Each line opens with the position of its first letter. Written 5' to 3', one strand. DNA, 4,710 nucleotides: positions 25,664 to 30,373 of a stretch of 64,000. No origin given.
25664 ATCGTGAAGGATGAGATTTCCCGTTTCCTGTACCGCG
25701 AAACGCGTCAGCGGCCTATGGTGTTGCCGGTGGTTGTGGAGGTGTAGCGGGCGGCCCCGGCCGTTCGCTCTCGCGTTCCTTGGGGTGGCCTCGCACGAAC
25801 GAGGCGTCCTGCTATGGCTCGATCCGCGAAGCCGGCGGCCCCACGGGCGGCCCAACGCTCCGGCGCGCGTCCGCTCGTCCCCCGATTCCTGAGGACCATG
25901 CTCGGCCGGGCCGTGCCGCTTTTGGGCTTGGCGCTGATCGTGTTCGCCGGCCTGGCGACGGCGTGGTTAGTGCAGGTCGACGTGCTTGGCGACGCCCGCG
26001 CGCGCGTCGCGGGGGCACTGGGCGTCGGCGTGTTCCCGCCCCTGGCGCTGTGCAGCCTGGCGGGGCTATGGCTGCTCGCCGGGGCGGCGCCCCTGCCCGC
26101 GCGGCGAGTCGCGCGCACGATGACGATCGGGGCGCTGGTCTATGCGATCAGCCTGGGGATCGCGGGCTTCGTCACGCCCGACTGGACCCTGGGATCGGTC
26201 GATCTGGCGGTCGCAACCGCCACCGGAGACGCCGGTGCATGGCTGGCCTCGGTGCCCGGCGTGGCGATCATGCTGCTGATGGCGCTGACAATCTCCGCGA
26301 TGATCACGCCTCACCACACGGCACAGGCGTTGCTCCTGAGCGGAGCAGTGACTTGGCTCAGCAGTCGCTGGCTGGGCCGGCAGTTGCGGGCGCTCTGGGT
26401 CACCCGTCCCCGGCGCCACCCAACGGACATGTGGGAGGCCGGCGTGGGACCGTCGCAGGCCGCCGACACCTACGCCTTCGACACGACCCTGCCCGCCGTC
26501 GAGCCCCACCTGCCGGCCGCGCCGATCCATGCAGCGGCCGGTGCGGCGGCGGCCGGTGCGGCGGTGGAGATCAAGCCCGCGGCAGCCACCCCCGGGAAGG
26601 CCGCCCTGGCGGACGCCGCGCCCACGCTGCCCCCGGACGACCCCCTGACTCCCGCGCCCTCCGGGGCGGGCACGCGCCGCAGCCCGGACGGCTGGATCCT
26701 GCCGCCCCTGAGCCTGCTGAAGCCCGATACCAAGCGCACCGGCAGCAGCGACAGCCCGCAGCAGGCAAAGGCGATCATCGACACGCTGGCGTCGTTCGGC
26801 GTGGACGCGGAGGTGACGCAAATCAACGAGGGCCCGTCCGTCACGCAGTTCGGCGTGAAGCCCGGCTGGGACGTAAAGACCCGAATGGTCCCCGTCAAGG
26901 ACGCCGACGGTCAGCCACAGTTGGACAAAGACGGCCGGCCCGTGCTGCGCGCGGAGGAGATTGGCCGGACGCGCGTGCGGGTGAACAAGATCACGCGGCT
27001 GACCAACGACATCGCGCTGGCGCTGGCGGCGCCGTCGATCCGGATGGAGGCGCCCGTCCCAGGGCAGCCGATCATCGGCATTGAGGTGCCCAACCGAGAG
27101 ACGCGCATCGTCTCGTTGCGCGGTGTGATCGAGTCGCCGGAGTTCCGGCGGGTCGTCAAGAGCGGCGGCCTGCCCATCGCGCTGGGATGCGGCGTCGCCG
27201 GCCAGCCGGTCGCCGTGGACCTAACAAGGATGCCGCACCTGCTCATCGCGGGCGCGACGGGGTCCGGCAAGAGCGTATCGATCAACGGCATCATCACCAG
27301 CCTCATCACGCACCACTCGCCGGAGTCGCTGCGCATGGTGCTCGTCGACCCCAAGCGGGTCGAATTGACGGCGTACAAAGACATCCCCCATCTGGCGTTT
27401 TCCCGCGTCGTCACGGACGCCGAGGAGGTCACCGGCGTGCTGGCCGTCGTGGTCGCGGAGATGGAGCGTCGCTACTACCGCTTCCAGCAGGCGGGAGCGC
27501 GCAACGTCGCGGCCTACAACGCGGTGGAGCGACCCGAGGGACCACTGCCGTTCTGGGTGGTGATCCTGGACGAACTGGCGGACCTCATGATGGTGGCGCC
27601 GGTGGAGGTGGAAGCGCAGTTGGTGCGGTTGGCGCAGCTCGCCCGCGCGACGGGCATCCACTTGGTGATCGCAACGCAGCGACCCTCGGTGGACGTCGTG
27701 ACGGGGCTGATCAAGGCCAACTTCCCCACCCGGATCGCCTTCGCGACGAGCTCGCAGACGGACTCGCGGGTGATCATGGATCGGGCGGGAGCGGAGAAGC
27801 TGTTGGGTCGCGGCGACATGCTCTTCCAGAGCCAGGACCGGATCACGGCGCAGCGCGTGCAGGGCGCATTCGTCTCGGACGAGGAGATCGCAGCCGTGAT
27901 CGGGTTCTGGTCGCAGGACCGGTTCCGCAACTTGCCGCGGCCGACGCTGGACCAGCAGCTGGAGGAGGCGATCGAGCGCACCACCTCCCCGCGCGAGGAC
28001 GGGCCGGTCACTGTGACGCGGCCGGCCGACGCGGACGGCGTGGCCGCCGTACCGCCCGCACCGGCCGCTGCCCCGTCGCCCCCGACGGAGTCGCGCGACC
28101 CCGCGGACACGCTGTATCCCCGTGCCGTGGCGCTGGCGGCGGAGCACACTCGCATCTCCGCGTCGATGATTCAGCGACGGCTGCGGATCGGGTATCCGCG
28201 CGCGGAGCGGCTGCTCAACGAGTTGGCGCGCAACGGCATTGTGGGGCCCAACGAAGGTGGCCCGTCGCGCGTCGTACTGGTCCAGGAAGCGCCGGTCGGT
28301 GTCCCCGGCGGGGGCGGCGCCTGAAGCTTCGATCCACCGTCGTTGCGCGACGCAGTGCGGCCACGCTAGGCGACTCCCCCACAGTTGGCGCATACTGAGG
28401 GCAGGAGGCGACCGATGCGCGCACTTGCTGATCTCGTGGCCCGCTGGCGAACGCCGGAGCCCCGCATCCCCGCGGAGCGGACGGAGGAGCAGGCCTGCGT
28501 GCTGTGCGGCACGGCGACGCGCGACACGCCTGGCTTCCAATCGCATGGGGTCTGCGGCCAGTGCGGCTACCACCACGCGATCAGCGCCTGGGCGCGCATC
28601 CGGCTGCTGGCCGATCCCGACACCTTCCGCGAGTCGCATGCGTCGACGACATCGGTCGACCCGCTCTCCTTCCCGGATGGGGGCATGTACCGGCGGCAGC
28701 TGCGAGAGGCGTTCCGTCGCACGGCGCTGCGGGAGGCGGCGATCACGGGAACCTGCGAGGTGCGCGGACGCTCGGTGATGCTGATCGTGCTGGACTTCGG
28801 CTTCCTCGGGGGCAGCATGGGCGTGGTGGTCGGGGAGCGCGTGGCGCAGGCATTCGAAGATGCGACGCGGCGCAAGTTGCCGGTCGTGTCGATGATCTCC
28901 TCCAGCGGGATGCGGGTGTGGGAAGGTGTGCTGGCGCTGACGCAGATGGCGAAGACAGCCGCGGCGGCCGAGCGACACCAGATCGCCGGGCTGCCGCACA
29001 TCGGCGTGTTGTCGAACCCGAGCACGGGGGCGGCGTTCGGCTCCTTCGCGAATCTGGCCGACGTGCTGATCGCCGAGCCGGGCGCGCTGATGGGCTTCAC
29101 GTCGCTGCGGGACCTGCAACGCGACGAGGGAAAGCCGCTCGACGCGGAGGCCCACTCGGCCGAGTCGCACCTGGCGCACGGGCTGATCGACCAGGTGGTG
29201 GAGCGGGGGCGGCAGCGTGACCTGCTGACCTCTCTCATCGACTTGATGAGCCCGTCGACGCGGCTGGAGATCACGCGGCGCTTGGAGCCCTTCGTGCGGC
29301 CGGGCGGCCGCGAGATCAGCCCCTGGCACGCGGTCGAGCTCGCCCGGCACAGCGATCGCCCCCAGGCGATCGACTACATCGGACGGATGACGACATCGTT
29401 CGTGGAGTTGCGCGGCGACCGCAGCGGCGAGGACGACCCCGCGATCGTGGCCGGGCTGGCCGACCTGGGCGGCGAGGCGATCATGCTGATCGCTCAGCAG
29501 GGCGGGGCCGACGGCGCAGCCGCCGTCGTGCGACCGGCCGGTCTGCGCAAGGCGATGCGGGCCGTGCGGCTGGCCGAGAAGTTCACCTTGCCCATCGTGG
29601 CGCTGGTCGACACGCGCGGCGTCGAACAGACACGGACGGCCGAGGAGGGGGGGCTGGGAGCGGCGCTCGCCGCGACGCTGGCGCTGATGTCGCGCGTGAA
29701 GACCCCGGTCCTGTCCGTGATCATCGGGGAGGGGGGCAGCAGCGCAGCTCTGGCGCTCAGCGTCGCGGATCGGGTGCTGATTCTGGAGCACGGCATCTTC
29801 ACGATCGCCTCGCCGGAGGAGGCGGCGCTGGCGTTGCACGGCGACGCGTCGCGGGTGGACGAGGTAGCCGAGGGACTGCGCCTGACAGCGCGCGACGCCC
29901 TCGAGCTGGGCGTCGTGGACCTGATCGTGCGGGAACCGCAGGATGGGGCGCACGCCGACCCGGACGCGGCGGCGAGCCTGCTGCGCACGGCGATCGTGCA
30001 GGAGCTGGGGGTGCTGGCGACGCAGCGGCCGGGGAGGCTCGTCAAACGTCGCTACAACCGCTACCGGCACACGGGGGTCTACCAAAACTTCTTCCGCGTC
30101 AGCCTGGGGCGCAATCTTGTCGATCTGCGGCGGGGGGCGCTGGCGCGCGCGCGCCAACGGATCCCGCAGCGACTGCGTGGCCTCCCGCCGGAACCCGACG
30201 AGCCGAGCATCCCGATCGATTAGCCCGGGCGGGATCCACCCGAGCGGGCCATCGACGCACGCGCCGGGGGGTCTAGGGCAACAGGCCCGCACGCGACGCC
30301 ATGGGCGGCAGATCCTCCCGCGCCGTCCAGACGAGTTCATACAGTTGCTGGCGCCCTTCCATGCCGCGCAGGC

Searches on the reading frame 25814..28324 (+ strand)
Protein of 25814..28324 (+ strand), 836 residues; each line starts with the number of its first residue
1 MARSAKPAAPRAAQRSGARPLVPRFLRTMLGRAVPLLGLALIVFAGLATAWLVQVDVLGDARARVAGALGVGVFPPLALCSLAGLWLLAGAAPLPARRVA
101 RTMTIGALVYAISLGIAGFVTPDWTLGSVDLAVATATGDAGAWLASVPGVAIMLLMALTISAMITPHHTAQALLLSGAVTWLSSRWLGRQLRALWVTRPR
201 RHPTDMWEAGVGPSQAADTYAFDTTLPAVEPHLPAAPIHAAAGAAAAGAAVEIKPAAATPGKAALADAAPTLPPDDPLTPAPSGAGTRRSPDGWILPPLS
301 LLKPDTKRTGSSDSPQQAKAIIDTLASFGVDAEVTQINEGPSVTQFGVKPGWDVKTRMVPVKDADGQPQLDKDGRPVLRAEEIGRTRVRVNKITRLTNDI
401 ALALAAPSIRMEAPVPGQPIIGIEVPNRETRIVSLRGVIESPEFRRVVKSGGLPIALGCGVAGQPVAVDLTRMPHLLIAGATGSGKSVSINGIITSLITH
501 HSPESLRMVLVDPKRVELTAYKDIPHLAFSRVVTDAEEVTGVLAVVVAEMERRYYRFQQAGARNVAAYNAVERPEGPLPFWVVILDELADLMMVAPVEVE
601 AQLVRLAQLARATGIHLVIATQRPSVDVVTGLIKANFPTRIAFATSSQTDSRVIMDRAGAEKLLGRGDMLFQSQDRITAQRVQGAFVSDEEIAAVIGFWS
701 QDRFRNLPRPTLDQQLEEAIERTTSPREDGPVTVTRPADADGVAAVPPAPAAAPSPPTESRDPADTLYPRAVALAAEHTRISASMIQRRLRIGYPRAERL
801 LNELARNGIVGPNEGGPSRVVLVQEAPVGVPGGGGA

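Call 16: search_protein_families(library=pfam, proteins=[window:25814-28324:+], max_evalue=0.0001)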
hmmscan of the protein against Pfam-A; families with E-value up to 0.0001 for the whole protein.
window:25814-28324:+ (836 aa): 4 families
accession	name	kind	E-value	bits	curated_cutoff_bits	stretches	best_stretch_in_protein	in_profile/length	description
PF01580.24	FtsK_SpoIIIE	-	9.3e-54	182.6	24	1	438-626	5-221/221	FtsK/SpoIIIE family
PF17854.6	FtsK_alpha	-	1.3e-24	86.7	22.9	1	296-427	1-101/101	FtsK alpha domain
PF09397.16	FtsK_gamma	-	2.2e-19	69.4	30.6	1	764-823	3-62/63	Ftsk gamma domain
PF01935.23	DUF87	-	2.1e-05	25.2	23.2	1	463-594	11-103/220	Helicase HerA, central domain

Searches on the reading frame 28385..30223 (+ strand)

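Call 16: search_protein_families(library=pfam, proteins=[window:28385-30223:+], max_evalue=0.0001)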
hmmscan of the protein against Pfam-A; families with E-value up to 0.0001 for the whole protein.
window:28385-30223:+ (612 aa): 3 families
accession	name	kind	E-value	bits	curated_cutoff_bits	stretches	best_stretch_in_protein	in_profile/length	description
PF03255.19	ACCA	-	4.3e-80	269.6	23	1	309-564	49-310/310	Acetyl co-enzyme A carboxylase carboxyltransferase-like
PF01039.27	Carboxyl_trans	-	5.5e-29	101.6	22.3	1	91-459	18-387/493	Carboxyl transferase domain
PF06833.16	MdcE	-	3.1e-06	27.5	32.7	0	145-276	6-143/196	Malonate decarboxylase gamma subunit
